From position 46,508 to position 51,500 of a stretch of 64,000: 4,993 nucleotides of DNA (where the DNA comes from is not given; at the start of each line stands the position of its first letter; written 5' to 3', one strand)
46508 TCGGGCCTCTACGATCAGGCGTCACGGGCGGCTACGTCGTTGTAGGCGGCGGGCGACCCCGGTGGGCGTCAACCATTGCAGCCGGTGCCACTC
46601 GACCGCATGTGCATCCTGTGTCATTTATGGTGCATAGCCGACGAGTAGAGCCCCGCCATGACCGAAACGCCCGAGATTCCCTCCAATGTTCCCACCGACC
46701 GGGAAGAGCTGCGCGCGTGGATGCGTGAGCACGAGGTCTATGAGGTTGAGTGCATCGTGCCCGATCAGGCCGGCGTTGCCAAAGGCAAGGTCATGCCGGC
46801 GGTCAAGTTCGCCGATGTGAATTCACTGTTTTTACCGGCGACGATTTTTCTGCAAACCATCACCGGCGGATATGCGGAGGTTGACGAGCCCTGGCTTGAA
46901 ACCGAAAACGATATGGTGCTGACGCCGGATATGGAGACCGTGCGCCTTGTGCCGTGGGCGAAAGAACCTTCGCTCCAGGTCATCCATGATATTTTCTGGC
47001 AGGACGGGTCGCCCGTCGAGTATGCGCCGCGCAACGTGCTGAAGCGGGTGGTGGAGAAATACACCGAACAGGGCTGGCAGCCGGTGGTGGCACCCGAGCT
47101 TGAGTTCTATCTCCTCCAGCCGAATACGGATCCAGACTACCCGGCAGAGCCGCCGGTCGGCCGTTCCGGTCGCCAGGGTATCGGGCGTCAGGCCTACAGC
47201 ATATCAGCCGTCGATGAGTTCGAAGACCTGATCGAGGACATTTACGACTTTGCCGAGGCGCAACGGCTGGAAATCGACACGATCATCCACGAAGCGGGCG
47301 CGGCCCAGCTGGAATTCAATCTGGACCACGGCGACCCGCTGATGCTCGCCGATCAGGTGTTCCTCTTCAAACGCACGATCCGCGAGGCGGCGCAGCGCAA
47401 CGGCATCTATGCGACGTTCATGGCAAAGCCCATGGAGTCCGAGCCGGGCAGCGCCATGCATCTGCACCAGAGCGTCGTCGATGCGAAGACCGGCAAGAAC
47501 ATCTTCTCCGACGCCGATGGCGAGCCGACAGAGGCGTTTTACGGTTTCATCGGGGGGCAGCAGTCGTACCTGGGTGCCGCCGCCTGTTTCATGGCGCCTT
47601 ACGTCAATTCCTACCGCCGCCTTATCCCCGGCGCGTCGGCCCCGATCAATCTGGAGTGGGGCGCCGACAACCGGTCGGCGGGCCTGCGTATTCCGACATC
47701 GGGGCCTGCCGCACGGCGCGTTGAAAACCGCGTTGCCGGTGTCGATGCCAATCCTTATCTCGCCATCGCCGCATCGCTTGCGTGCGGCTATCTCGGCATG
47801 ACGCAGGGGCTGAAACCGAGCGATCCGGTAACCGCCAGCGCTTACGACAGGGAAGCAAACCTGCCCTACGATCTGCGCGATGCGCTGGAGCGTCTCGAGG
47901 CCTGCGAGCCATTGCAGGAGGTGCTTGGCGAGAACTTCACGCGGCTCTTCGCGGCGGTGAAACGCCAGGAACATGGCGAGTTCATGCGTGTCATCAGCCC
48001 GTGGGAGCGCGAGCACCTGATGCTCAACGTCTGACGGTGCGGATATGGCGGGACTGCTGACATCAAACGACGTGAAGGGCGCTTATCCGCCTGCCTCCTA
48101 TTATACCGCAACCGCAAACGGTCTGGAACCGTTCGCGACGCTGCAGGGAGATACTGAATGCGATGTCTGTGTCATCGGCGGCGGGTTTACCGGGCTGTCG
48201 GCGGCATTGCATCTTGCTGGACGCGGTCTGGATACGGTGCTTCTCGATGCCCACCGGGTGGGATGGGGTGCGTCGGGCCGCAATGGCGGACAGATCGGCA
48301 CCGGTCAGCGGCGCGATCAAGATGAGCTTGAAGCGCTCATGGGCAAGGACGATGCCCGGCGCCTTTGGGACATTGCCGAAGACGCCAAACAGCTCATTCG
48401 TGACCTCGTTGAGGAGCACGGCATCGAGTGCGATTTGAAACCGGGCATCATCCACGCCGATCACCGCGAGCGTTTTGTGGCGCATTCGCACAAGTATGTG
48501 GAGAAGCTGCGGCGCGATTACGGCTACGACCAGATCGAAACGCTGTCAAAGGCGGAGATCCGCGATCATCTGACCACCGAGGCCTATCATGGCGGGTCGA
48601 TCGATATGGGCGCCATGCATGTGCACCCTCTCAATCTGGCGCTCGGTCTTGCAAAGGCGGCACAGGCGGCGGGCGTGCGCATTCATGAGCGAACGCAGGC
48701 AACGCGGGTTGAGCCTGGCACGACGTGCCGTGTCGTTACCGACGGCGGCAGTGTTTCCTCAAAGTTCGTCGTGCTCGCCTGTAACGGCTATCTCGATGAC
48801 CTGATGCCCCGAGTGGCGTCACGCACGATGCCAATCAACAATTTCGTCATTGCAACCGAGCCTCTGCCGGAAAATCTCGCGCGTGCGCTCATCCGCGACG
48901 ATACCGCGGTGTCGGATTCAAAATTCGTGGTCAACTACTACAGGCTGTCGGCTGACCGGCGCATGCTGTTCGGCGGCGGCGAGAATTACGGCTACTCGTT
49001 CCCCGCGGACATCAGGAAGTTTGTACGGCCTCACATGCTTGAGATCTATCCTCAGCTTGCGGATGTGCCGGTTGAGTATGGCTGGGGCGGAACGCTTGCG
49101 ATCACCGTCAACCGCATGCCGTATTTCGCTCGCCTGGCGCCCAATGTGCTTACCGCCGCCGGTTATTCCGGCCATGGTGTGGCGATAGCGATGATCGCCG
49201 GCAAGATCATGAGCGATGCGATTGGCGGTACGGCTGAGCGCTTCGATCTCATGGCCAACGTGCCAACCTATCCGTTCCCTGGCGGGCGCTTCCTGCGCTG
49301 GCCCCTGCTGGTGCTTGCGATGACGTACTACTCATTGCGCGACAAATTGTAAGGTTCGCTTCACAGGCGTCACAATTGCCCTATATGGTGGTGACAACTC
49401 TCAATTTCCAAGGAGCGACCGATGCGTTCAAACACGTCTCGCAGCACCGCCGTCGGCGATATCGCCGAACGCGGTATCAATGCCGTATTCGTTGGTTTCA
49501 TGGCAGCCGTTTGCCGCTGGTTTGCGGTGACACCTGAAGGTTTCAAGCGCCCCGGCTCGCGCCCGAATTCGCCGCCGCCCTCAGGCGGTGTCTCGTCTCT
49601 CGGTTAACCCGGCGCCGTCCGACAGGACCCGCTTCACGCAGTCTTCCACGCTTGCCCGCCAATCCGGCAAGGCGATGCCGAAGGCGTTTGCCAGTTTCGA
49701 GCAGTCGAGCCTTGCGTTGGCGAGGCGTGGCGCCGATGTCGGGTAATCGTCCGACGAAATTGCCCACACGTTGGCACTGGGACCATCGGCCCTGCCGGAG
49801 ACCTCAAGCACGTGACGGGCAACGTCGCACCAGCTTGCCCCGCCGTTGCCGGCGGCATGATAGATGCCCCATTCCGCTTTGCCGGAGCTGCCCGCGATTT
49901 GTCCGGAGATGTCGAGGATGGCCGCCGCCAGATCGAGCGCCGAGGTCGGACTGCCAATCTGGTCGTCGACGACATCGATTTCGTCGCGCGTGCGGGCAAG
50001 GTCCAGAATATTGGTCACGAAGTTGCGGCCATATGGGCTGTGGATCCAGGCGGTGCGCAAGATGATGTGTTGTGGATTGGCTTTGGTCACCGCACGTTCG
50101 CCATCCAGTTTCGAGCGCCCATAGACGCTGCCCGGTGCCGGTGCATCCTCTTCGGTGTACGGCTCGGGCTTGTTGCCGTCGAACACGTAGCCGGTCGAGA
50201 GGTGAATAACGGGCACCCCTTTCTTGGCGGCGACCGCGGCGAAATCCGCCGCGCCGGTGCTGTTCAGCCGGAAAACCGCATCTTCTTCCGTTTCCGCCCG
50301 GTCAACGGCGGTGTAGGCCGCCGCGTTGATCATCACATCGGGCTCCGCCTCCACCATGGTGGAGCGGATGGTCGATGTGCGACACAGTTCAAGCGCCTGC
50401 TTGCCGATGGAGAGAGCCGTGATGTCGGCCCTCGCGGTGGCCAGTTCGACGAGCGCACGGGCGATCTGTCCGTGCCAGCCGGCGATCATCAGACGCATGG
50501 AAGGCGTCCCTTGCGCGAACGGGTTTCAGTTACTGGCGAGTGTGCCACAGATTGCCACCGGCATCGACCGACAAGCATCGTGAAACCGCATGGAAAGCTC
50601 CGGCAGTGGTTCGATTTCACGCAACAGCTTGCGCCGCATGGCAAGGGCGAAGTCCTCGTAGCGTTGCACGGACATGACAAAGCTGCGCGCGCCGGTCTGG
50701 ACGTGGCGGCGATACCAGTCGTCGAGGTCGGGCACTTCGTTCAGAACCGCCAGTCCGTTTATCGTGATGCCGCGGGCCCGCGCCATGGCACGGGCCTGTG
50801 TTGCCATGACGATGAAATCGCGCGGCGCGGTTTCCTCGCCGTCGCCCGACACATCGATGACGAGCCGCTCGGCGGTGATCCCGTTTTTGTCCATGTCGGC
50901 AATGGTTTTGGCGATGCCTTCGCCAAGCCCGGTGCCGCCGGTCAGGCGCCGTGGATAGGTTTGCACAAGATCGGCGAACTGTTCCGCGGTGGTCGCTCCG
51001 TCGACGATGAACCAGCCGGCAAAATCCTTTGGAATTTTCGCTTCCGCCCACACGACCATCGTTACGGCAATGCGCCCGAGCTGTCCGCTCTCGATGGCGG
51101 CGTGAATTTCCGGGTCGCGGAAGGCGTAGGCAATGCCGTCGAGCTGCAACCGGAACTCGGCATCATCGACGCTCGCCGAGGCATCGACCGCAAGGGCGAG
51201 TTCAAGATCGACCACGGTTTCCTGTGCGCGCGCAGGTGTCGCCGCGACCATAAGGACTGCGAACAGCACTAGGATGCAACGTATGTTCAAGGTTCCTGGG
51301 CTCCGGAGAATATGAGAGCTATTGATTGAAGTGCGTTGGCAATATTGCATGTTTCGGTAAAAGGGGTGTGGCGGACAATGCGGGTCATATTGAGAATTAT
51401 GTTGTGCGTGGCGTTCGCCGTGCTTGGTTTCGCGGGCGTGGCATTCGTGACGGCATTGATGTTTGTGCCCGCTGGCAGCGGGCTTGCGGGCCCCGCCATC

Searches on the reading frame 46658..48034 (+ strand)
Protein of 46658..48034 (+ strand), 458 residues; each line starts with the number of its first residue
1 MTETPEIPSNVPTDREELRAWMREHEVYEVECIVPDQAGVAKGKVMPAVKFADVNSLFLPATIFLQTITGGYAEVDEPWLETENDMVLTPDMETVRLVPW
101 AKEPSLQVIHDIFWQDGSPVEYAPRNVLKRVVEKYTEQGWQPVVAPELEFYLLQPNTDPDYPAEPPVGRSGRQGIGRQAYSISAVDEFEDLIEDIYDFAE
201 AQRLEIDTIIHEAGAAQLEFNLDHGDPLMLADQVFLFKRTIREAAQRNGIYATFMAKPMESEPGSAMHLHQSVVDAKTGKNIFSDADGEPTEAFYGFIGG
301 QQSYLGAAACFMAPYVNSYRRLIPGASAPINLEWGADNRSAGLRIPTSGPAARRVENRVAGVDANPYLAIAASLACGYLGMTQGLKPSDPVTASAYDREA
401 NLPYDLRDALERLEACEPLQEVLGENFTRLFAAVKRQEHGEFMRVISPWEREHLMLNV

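Call 67: find_encoding_contigs(protein=window:46658-48034:+, flank=10000, max_places=6)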
Protein window:46658-48034:+ (458 aa): 1 contig read that carries it; 1 place shown.
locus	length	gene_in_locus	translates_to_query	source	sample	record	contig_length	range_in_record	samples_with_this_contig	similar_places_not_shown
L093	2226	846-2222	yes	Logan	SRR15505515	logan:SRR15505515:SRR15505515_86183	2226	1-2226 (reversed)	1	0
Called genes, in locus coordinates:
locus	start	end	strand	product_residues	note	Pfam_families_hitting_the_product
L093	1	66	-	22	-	?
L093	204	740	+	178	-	PF13463:HTH_27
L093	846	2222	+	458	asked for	PF00120:Gln-synt_C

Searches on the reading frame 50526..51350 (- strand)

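Call 65: search_protein_families(library=pfam, proteins=[window:50526-51350:-], max_evalue=0.01)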
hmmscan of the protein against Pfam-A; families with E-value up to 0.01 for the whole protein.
window:50526-51350:- (274 aa): 1 family
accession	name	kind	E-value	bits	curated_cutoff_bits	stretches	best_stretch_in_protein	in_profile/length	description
PF06707.17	DUF1194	-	1.1e-57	195.1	27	1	47-247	2-203/206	Protein of unknown function (DUF1194)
